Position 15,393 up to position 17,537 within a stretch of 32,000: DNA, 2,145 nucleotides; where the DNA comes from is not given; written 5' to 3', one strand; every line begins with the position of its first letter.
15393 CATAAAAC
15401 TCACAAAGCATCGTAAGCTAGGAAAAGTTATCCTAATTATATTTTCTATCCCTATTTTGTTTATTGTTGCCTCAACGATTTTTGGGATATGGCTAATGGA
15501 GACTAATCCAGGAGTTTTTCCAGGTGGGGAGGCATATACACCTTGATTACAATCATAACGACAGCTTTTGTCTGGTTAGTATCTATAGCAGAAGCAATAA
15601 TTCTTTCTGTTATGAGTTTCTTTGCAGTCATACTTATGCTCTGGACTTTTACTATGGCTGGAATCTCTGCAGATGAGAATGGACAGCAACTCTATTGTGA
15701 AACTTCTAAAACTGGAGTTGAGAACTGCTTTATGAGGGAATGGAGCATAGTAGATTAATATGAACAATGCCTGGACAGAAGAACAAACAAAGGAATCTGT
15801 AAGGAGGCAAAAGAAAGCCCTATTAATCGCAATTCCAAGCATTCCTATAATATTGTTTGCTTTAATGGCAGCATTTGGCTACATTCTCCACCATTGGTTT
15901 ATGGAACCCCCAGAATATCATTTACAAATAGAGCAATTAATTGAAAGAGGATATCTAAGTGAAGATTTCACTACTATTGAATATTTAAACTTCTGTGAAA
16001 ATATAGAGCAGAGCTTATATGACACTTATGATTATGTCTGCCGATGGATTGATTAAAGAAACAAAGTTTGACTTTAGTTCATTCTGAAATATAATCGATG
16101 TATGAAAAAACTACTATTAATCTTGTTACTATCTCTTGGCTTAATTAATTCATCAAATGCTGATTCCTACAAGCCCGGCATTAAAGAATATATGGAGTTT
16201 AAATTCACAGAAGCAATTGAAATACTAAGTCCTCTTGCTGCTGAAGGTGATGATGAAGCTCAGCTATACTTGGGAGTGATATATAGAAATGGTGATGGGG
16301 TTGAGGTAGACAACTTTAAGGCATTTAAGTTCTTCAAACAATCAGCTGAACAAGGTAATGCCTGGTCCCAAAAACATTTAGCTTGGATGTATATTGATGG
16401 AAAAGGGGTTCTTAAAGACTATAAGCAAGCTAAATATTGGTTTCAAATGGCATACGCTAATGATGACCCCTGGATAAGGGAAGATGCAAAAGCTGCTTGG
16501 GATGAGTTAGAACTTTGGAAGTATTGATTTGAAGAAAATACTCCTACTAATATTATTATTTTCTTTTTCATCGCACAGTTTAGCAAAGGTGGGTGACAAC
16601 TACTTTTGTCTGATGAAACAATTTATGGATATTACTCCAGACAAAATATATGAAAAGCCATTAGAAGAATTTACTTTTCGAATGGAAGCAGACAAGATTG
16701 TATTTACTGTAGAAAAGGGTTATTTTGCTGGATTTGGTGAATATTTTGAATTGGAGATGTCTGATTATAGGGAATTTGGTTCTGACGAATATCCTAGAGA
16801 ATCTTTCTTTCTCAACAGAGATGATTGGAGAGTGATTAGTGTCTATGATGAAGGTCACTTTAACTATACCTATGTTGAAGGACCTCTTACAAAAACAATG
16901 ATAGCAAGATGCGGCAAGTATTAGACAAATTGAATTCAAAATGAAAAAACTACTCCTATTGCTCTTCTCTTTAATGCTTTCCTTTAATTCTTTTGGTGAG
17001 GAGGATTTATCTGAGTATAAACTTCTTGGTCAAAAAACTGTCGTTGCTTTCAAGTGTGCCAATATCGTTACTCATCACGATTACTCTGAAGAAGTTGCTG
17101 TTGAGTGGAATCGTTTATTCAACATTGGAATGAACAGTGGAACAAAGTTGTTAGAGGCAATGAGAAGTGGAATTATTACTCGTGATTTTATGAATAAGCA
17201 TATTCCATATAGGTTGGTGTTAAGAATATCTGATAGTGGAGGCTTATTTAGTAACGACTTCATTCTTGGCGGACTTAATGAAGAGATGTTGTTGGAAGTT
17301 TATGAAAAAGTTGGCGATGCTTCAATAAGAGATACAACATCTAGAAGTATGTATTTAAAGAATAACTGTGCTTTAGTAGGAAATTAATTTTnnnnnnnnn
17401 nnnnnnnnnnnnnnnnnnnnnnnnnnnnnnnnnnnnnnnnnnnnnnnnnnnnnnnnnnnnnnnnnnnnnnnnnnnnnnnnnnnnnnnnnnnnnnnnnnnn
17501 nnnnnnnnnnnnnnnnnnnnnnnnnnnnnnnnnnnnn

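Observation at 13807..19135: Dense co-directional array of 17 small ORFs for secreted, lipoprotein, Sel1 and mini-membrane proteins: candidate undescribed immunity or envelope gene bank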

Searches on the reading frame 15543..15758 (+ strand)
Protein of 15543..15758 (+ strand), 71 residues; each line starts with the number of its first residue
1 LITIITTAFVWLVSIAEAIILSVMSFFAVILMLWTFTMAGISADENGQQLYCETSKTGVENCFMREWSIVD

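Call 8: search_protein_families(library=pfam, proteins=[window:15543-15758:+], max_evalue=1)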
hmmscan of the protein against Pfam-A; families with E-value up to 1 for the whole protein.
window:15543-15758:+ (71 aa): 2 families
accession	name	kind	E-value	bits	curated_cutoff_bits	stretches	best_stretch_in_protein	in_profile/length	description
PF06749.17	DUF1218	-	0.02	15.8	25.3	1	11-59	32-82/95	Protein of unknown function (DUF1218)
PF15156.11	CLN6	-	0.071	12.9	27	1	9-57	192-240/280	Ceroid-lipofuscinosis neuronal protein 6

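Call 110: search_protein_families(library=phrogs, proteins=[window:15543-15758:+], max_evalue=0.05)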
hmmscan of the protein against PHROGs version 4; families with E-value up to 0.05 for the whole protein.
window:15543-15758:+ (71 aa): 1 family
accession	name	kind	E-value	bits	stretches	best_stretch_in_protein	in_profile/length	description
phrog_17591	-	unknown function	0.03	15.6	1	15-54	10-49/68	-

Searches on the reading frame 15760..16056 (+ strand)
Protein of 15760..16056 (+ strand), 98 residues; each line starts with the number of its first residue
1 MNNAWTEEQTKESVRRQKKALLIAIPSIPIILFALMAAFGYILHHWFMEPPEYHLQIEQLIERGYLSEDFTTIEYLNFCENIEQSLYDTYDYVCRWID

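Call 8: search_protein_families(library=pfam, proteins=[window:15760-16056:+], max_evalue=1)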
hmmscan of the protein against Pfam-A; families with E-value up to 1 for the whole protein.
window:15760-16056:+ (98 aa): 2 families
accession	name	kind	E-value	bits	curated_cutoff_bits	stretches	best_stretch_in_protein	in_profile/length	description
PF13268.11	DUF4059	-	0.068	14.1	25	1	19-37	49-67/72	Protein of unknown function (DUF4059)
PF14610.12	Psg1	-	0.076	13.2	30.1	1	5-41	141-177/186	Ykl077w/Psg1 (Pma1 Stabilization in Golgi)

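Call 110: search_protein_families(library=phrogs, proteins=[window:15760-16056:+], max_evalue=0.05)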
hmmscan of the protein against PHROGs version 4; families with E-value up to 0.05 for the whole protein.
window:15760-16056:+ (98 aa): 0 families

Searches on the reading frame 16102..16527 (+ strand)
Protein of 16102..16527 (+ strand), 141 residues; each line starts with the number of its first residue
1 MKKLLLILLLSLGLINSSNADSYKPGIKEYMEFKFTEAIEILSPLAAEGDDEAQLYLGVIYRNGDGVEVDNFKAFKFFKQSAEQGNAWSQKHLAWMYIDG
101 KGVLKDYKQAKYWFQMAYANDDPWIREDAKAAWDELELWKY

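Call 8: search_protein_families(library=pfam, proteins=[window:16102-16527:+], max_evalue=1)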
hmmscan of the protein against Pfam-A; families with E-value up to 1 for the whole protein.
window:16102-16527:+ (141 aa): 3 families
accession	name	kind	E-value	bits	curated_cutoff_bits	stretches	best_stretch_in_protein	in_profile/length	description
PF08238.18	Sel1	-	1.2e-18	67.3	30.7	2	52-86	2-36/36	Sel1 repeat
PF23310.1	TPR_27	-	0.2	11.8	27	1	23-82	32-95/110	Plant tetratrico peptide repeats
PF03032.20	FSAP_sig_propep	-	0.27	11.7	27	1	1-22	3-23/46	Frog skin active peptide family signal and propeptide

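Call 111: search_protein_families(library=phrogs, proteins=[window:16102-16527:+], max_evalue=0.05)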
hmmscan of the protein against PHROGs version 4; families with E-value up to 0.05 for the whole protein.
window:16102-16527:+ (141 aa): 1 family
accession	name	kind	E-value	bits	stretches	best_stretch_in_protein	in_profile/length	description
phrog_8741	-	unknown function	1.4e-22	81.4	1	34-140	165-267/380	-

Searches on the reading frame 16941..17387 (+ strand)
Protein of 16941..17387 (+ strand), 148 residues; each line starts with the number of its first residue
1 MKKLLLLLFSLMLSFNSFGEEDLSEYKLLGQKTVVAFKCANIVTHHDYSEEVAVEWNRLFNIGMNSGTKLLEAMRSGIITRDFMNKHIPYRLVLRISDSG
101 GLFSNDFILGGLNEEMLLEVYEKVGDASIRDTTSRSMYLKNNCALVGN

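Call 9: search_protein_families(library=pfam, proteins=[window:16941-17387:+], max_evalue=1)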
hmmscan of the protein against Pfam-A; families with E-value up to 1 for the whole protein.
window:16941-17387:+ (148 aa): 0 families

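Call 13: search_protein_families(library=phrogs, proteins=[window:16941-17387:+], max_evalue=0.01)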
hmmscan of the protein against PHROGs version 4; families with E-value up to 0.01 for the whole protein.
window:16941-17387:+ (148 aa): 0 families

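Call 34: search_protein_families(library=padloc, proteins=[window:16941-17387:+], max_evalue=0.1)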
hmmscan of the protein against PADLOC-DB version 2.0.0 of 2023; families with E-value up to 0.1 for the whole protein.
window:16941-17387:+ (148 aa): 0 families

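Call 37: search_solved_structures(query=window:16941-17387:+, max_evalue=10)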
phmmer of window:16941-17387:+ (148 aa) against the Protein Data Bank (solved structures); distinct sequences matched with E-value up to 10: 0.
